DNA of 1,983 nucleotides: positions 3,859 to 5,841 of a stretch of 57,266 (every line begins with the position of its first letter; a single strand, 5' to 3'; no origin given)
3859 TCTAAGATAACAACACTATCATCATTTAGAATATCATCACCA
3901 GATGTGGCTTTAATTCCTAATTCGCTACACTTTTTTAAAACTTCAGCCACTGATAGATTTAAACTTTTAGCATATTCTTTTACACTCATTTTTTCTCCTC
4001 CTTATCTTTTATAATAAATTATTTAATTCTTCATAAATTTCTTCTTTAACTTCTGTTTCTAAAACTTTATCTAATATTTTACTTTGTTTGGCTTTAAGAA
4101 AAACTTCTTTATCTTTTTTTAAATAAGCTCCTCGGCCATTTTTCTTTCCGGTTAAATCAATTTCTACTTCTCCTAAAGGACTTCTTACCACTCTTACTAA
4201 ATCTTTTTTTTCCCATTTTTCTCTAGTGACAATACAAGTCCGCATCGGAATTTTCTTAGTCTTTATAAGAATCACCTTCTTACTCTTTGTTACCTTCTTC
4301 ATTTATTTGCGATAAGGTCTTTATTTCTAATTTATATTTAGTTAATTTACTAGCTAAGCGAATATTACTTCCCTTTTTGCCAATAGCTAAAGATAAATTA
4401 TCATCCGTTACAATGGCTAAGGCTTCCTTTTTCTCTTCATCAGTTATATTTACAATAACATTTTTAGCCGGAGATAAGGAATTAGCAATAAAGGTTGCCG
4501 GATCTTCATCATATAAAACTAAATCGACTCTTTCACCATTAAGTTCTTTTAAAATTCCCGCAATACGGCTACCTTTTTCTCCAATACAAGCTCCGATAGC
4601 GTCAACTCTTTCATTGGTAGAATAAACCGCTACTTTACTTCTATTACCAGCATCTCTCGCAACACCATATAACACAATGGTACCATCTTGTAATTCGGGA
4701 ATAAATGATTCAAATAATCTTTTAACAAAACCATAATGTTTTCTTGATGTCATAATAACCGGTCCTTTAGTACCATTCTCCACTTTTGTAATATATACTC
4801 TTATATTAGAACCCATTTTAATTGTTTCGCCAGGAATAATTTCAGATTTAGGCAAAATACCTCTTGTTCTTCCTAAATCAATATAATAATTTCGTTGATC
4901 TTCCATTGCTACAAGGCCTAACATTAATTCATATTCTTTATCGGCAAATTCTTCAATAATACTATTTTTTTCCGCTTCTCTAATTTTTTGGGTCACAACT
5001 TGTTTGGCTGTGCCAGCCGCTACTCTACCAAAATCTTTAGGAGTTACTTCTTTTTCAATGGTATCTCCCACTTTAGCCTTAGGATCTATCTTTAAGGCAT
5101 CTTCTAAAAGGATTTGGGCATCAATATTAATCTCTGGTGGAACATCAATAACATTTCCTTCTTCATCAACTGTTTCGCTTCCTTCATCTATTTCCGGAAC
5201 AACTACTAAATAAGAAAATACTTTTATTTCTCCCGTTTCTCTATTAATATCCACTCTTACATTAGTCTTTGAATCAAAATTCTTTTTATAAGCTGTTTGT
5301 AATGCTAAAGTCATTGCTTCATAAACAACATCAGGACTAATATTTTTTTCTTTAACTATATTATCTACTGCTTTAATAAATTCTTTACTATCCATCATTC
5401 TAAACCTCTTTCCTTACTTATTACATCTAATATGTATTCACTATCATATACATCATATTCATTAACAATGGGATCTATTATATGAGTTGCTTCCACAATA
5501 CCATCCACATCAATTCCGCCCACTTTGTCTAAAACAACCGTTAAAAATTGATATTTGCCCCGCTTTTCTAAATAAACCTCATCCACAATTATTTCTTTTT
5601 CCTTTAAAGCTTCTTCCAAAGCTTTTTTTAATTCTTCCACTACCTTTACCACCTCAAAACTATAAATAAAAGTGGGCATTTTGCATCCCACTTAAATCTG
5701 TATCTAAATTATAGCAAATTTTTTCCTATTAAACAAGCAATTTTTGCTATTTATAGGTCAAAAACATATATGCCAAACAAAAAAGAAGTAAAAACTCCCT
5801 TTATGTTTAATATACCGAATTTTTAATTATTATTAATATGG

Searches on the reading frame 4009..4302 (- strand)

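Call 7: search_protein_families(library=pfam, max_evalue=0.01, proteins=[window:4009-4302:-])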
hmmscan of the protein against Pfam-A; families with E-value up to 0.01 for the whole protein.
window:4009-4302:- (97 aa): 1 family
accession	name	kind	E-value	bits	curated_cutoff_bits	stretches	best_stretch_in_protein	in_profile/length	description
PF04296.18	YlxR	-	1.3e-27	95.9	26.9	1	21-94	1-74/75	Protein of unknown function (DUF448)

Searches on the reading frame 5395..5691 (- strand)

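Call 7: search_protein_families(library=pfam, max_evalue=0.01, proteins=[window:5395-5691:-])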
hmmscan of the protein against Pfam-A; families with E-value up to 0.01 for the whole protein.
window:5395-5691:- (98 aa): 1 family
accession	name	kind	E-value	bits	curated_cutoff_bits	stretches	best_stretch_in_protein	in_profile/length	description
PF02576.22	RimP_N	-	4.4e-06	27.4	22.7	1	26-92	3-69/73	RimP N-terminal domain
